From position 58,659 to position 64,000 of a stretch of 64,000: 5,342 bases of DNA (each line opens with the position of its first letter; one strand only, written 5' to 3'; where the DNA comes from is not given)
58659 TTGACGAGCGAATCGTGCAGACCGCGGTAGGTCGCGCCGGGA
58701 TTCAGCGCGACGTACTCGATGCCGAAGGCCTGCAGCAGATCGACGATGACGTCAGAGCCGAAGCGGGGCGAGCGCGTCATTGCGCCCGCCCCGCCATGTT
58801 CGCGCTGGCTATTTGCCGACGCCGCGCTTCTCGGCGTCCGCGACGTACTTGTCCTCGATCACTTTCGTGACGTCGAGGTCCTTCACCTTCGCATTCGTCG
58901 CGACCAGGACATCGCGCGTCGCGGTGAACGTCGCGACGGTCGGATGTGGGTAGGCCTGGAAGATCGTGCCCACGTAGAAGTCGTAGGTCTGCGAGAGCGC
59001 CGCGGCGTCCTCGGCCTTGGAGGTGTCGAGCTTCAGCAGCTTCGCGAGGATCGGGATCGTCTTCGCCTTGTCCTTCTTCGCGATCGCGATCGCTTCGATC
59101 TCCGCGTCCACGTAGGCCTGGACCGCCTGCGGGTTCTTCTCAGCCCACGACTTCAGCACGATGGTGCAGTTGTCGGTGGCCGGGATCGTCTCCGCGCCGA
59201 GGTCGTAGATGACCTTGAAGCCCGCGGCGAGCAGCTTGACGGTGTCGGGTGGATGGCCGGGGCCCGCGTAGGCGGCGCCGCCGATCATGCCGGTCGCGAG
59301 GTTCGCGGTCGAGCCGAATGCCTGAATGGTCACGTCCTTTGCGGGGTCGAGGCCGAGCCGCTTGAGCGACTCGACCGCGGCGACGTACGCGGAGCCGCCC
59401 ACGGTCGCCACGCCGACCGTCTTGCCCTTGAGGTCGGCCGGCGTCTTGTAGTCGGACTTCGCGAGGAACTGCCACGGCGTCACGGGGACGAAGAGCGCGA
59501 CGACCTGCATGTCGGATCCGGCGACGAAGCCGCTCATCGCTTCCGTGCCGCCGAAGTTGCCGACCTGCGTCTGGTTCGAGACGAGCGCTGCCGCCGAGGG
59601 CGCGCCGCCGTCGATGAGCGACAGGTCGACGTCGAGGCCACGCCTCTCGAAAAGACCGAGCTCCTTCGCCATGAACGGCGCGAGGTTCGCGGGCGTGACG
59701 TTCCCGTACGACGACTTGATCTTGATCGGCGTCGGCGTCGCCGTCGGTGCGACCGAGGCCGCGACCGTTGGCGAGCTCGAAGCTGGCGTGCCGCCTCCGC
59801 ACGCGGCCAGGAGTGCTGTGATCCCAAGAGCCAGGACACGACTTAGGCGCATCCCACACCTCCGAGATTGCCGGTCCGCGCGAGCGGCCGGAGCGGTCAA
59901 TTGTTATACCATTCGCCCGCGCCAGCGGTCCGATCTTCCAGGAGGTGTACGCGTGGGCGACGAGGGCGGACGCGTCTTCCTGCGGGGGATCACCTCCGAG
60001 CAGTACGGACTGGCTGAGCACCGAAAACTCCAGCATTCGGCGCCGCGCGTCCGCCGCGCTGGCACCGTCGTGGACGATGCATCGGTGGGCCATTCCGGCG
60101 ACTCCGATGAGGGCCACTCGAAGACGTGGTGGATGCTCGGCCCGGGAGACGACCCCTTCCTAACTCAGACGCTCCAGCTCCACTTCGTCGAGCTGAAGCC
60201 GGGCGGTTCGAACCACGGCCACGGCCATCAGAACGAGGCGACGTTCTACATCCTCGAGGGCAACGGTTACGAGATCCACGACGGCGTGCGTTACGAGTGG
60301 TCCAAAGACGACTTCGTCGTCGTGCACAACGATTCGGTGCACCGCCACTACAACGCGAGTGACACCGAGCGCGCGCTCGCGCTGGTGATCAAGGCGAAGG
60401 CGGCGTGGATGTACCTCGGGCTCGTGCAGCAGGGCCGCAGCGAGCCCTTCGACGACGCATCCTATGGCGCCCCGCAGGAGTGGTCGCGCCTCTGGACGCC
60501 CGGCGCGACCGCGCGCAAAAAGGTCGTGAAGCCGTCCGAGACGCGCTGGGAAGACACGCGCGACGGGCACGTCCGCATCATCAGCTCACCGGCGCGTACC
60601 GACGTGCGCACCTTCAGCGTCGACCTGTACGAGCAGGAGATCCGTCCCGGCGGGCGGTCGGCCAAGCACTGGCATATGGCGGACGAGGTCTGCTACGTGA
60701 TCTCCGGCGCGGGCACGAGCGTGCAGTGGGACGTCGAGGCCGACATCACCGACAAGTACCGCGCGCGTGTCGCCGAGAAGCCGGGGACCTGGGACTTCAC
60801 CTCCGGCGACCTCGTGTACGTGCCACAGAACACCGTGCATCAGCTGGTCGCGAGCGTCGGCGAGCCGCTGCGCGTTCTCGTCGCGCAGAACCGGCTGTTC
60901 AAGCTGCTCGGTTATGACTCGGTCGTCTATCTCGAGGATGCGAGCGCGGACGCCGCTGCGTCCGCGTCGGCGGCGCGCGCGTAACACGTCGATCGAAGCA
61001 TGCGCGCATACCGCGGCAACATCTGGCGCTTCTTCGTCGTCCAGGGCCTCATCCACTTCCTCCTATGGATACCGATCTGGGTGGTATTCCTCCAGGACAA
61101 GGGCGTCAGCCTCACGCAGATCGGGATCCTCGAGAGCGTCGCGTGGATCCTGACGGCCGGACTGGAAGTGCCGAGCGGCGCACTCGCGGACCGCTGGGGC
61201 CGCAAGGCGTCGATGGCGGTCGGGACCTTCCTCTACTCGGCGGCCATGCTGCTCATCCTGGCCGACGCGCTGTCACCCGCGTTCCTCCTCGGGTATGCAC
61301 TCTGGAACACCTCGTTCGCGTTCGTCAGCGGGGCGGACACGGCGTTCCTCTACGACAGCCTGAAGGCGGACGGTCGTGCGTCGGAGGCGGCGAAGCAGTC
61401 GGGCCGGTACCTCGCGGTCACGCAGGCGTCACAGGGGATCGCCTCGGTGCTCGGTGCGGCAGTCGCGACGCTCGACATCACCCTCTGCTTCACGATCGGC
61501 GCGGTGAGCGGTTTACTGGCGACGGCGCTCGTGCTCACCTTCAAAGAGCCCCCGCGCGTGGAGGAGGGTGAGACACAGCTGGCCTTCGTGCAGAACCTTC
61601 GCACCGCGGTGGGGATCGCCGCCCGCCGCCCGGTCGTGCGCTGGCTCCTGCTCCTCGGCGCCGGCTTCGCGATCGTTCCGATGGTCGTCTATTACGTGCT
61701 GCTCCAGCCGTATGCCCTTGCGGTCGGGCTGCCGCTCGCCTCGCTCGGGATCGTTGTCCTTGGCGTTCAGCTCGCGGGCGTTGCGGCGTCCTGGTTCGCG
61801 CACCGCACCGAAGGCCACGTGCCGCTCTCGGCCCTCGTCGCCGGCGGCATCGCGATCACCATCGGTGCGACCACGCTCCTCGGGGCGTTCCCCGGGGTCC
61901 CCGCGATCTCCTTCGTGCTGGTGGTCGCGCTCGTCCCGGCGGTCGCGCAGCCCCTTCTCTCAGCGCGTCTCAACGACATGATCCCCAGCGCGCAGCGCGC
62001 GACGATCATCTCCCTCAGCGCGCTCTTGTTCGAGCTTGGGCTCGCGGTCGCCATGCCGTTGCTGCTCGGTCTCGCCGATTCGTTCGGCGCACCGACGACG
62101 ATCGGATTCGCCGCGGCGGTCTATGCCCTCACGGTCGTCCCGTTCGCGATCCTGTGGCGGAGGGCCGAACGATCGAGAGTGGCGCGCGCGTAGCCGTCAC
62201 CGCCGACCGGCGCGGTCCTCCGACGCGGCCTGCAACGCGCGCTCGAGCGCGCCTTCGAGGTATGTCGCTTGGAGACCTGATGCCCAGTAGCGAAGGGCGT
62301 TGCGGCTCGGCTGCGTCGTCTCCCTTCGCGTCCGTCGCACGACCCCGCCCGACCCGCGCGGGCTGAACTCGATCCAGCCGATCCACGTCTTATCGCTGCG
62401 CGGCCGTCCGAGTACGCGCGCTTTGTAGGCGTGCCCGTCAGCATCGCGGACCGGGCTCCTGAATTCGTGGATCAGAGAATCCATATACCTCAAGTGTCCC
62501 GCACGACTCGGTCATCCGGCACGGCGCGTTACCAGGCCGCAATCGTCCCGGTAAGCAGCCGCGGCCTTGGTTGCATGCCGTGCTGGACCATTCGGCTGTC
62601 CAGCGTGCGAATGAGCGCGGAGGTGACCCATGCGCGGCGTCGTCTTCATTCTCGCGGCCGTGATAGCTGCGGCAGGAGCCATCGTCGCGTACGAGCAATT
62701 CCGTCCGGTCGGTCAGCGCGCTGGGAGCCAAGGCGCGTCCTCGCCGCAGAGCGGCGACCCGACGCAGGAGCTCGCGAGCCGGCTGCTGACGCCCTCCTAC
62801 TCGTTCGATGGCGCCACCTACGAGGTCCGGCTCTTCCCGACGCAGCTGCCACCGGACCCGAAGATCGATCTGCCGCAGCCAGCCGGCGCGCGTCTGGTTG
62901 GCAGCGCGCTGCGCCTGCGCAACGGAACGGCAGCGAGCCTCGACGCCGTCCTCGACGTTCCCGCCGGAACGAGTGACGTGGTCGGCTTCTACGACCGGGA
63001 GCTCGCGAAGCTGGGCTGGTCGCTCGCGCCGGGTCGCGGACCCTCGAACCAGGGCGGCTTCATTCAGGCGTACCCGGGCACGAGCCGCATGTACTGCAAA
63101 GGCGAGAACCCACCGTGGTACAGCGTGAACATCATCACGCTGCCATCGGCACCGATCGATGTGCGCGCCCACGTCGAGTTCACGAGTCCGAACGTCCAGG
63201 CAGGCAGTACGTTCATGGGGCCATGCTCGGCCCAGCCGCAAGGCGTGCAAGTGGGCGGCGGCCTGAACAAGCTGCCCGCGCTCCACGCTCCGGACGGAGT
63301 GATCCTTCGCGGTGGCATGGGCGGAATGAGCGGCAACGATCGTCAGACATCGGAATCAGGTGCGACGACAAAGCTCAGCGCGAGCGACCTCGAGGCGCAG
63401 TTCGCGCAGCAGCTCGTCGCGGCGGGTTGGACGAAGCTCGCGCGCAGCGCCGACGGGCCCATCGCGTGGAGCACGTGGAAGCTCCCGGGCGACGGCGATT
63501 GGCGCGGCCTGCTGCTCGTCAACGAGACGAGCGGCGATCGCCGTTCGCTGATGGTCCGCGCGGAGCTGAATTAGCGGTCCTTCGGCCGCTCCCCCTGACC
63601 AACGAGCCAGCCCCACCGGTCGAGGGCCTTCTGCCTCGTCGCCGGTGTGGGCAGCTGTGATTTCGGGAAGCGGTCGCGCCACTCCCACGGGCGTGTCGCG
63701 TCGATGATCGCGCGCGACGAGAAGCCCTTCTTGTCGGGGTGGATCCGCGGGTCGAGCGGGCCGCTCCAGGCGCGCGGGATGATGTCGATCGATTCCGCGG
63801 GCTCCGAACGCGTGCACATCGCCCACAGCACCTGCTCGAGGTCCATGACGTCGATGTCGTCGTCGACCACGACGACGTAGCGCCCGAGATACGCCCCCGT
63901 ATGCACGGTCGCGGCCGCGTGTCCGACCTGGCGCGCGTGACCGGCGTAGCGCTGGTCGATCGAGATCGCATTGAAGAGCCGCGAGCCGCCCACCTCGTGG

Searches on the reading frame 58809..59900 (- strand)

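Call 10: search_protein_families(library=ncbifam, proteins=[window:58809-59900:-], max_evalue=0.00001)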
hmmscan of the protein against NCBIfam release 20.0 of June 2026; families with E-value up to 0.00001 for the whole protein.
window:58809-59900:- (363 aa): 4 families
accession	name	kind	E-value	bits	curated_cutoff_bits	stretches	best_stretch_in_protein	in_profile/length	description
TIGR01728.1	SsuA_fam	subfamily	3.3e-19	69.2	163.5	1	75-352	14-288/290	aliphatic sulfonate ABC transporter substrate-binding protein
TIGR01729.1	taurine_ABC_bnd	equivalog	3.4e-13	49.7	304.25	1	88-310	26-252/300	taurine ABC transporter substrate-binding protein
NF008553.0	PRK11480.1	equivalog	3.1e-08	33.2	490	1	84-302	46-266/320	taurine ABC transporter substrate-binding protein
NF008588.0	PRK11553.1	subfamily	7.4e-07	28.4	299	1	71-345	36-305/319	aliphatic sulfonate ABC transporter substrate-binding protein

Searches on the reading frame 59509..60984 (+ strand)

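Call 10: search_protein_families(library=ncbifam, proteins=[window:59509-60984:+], max_evalue=0.00001)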
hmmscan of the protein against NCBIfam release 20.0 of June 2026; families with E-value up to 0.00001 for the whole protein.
window:59509-60984:+ (491 aa): 2 families
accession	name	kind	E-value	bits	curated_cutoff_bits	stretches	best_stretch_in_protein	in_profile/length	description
NF049978.1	AminoSalDhMabB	equivalog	8.6e-10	38.5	650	1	222-309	249-334/351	5-aminosalicylate 1,2-dioxygenase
NF049940.1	MandnitrLy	equivalog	1.2e-06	28.4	140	0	221-286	34-100/130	(R)-mandelonitrile lyase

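Call 37: search_protein_families(library=pfam, proteins=[window:59509-60984:+], max_evalue=0.01)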
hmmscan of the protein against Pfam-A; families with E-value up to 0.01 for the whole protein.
window:59509-60984:+ (491 aa): 5 families
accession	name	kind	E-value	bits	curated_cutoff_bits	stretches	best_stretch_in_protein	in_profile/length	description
PF07883.17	Cupin_2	-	8.1e-22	77.2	27.2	2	226-294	2-69/70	Cupin domain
PF00190.28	Cupin_1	-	1.9e-08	34.4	22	1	366-459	28-112/151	Cupin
PF12973.13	Cupin_7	-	4.6e-06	26.8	27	0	226-284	37-91/105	ChrR Cupin-like domain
PF02311.25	AraC_binding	-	2e-05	24.8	21.1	0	238-314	19-96/135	AraC-like ligand binding domain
PF02041.22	Auxin_BP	-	2.9e-05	24.2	21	1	371-462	44-128/167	Auxin binding protein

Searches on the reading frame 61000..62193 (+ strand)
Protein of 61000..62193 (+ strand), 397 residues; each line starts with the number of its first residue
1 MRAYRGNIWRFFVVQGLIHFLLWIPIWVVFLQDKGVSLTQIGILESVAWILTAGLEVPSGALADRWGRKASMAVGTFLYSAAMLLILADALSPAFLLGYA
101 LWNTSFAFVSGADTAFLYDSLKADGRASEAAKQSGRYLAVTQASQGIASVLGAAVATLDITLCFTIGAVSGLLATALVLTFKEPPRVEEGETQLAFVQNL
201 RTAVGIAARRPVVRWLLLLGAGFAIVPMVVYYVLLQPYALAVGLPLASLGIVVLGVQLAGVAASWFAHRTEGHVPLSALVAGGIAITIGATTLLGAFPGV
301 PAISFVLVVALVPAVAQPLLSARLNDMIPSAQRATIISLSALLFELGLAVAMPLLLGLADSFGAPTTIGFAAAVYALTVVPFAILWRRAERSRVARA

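Call 37: search_protein_families(library=pfam, proteins=[window:61000-62193:+], max_evalue=0.01)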
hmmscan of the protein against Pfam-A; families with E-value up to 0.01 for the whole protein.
window:61000-62193:+ (397 aa): 1 family
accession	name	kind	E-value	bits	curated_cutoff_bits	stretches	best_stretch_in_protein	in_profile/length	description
PF07690.21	MFS_1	-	1.4e-23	83.8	33.4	2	17-351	10-346/347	Major Facilitator Superfamily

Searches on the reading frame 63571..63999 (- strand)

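Call 37: search_protein_families(library=pfam, proteins=[window:63571-63999:-], max_evalue=0.01)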
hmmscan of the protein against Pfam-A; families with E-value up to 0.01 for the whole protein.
window:63571-63999:- (142 aa): 1 family
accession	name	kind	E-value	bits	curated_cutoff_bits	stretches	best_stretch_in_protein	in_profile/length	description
PF20696.2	UbiD_C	-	2.8e-26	92.4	24.2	1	4-101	32-127/127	3-octaprenyl-4-hydroxybenzoate carboxy-lyase C-terminal domain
